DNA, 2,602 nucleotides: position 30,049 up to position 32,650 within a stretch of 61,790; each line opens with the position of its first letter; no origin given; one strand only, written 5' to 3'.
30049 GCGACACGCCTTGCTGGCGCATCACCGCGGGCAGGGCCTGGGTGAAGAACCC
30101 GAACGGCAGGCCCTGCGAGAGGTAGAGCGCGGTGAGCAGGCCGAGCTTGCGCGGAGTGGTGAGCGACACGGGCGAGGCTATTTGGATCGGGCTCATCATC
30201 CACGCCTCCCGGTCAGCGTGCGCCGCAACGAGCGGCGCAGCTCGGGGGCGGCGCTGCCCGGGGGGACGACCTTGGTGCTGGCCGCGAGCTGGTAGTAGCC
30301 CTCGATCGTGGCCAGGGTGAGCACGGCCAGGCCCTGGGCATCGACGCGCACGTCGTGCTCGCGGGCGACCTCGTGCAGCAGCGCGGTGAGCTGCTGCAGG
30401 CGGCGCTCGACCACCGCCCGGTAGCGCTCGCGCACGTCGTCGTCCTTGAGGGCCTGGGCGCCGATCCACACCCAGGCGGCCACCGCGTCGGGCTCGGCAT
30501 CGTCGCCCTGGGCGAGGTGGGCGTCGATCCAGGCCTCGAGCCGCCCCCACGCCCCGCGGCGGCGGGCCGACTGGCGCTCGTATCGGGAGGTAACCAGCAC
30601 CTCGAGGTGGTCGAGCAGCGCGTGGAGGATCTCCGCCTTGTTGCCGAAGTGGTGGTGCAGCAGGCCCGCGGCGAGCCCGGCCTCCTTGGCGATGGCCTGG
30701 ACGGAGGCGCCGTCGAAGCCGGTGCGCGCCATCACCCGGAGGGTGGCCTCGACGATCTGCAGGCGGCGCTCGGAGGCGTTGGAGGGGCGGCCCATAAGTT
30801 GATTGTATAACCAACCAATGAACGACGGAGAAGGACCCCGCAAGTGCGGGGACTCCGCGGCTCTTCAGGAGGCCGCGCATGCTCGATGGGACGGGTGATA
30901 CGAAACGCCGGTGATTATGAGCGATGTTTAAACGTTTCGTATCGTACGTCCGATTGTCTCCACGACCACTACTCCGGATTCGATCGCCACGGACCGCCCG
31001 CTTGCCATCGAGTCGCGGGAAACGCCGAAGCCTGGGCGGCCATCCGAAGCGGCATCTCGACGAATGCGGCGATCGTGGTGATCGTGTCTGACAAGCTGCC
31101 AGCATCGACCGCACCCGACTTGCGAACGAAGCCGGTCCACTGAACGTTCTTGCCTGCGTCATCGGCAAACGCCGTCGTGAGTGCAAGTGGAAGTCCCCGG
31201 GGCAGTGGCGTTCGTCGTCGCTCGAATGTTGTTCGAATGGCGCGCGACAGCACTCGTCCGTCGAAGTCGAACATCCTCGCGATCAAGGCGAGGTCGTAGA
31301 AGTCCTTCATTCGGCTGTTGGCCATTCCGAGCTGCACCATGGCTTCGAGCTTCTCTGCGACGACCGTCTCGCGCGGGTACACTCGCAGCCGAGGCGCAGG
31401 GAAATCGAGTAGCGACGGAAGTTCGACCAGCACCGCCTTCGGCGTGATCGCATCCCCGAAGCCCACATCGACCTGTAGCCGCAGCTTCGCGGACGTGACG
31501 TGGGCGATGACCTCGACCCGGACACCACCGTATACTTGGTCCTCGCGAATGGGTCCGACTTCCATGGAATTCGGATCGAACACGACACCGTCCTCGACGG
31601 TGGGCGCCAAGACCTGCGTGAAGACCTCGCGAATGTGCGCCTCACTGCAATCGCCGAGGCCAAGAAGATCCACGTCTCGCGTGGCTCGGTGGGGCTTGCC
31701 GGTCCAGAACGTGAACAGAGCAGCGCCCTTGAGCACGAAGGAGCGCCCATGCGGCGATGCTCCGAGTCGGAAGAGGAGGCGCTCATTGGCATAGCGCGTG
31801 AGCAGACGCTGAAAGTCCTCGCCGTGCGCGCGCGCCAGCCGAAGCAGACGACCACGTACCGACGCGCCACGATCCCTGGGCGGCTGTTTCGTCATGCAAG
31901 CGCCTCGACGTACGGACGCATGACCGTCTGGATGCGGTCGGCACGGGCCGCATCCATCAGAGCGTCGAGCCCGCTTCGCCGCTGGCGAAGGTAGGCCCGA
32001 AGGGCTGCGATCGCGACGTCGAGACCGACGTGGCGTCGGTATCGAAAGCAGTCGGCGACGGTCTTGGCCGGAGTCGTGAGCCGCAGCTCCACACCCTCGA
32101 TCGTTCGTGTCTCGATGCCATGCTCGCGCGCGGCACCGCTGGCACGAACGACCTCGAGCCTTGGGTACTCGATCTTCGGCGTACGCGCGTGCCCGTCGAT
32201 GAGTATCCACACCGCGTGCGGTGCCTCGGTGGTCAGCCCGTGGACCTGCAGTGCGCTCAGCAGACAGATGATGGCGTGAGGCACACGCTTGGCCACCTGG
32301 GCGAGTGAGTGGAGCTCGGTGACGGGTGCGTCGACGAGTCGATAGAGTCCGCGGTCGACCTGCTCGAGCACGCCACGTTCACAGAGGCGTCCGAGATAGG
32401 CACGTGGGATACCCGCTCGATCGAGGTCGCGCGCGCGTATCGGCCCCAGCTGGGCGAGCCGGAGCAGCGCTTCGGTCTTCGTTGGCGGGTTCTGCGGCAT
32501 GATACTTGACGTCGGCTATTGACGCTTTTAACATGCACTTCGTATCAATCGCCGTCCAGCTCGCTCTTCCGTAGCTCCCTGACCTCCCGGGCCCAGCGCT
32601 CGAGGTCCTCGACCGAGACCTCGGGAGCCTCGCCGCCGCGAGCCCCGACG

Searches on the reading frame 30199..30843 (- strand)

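Call 91: search_protein_families(library=pfam, proteins=[window:30199-30843:-], max_evalue=0.01)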
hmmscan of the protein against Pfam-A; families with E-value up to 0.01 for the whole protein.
window:30199-30843:- (215 aa): 3 families
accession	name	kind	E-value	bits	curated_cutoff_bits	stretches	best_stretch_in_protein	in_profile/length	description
PF00440.29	TetR_N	-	2.4e-15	56.5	24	1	30-76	1-47/47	Bacterial regulatory proteins, tetR family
PF13977.11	TetR_C_6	-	3.9e-08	33.9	27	1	101-210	4-114/115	BetI-type transcriptional repressor, C-terminal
PF21993.1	TetR_C_13_2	-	0.001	19.8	27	1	120-190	20-91/103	Transcriptional regulator LmrA/YxaF-like, C-terminal domain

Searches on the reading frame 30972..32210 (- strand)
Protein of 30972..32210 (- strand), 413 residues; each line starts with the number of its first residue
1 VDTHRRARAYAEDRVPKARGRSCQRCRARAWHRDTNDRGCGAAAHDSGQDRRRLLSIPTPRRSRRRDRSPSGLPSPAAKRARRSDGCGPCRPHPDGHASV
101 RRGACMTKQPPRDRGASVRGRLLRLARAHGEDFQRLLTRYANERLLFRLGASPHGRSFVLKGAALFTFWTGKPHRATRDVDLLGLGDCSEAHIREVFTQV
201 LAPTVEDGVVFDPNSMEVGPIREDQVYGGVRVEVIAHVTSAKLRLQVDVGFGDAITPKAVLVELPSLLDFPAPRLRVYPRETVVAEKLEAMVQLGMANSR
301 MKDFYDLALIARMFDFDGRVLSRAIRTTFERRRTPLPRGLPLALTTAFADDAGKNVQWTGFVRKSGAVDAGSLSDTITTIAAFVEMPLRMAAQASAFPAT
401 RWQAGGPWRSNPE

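Call 91: search_protein_families(library=pfam, proteins=[window:30972-32210:-], max_evalue=0.01)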
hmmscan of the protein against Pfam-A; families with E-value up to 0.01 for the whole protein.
window:30972-32210:- (413 aa): 1 family
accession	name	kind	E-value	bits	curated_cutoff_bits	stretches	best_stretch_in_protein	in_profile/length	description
PF08843.17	AbiEii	-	1.4e-42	146.7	22.5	1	144-364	1-222/238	Nucleotidyl transferase AbiEii toxin, Type IV TA system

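Call 93: search_protein_families(library=padloc, proteins=[window:30972-32210:-], max_evalue=0.00001)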
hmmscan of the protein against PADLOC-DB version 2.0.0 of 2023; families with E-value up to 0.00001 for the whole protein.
window:30972-32210:- (413 aa): 15 families
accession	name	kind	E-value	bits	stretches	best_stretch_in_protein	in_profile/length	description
PDLC02312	AbiEii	-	5.2e-112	371.7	1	109-409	3-298/299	AbiEii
PDLC02288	AbiEii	-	1.1e-91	304.8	1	113-390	9-275/294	AbiEii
PDLC02291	AbiEii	-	1.1e-43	147.8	1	109-386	10-266/310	AbiEii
PDLC02319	AbiEii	-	1.9e-39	133.8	1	144-386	5-234/241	AbiEii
PDLC02326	AbiEii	-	1.6e-26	90.9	1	116-248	5-132/133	AbiEii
PDLC02314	AbiEii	-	1.7e-20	71.5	1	117-342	12-234/290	AbiEii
PDLC02320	AbiEii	-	1.7e-15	55.2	1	249-386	2-141/147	AbiEii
PDLC02329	AbiEii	-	1e-10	39.4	1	126-334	24-232/294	AbiEii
PDLC02310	AbiEii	-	7.1e-10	36.7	1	128-317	12-198/265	AbiEii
PDLC02308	AbiEii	-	1.4e-08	32.8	1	141-327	14-204/279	AbiEii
PDLC02300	AbiEii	-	2.4e-08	31.8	1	139-368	22-238/259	AbiEii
PDLC02295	AbiEii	-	8.7e-08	29.8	1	129-334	16-214/261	AbiEii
PDLC02304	AbiEii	-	2.2e-07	29.1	1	135-329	20-206/260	AbiEii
PDLC02301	AbiEii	-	1e-06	26.6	1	156-344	62-251/291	AbiEii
PDLC02306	AbiEii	-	1.2e-06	26.4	0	138-320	20-214/280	AbiEii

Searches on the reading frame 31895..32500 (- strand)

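Call 91: search_protein_families(library=pfam, proteins=[window:31895-32500:-], max_evalue=0.01)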
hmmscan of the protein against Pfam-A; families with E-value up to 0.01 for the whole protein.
window:31895-32500:- (202 aa): 3 families
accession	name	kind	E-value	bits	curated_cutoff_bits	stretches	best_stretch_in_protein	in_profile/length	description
PF13338.12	AbiEi_4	-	3.9e-12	46.5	25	1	11-56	2-49/49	Transcriptional regulator, AbiEi antitoxin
PF17194.10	AbiEi_3_N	-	0.00022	21.6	26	1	20-90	17-88/93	Transcriptional regulator, AbiEi antitoxin N-terminal domain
PF19570.5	DUF6088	-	0.0089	16.2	25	0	36-111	33-116/172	Family of unknown function (DUF6088)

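Call 93: search_protein_families(library=padloc, proteins=[window:31895-32500:-], max_evalue=0.00001)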
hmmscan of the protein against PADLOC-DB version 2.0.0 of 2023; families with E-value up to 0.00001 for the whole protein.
window:31895-32500:- (202 aa): 20 families
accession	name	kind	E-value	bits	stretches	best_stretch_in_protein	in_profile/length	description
PDLC02283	AbiEi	-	1.4e-75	251.5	1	6-201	4-200/201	AbiEi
PDLC02265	AbiEi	-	1.8e-74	247.8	1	13-201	9-197/198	AbiEi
PDLC02225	AbiEi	-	8.6e-56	186.8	1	11-201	9-194/198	AbiEi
PDLC02239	AbiEi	-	1.4e-37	127.3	1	24-201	15-193/195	AbiEi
PDLC02275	AbiEi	-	3.2e-28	97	1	24-201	16-183/184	AbiEi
PDLC02245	AbiEi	-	4.9e-24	83.1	1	21-201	13-193/194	AbiEi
PDLC02248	AbiEi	-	1.9e-20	71.4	1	19-198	16-194/198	AbiEi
PDLC02254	AbiEi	-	3.5e-20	70.5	1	17-198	14-192/197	AbiEi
PDLC02228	AbiEi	-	2.7e-18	64.1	1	15-166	33-176/216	AbiEi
PDLC02263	AbiEi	-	6e-17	60.3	1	23-201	66-244/244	AbiEi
PDLC02267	AbiEi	-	8.5e-16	56.1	1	34-166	39-167/252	AbiEi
PDLC02249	AbiEi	-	1.5e-14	52.2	1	11-184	7-172/184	AbiEi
PDLC02260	AbiEi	-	4.5e-10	37.5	1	16-102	13-100/131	AbiEi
PDLC02256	AbiEi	-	5e-09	34.4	1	19-108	15-105/174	AbiEi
PDLC02276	AbiEi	-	1.9e-08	32.1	1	36-155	37-160/270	AbiEi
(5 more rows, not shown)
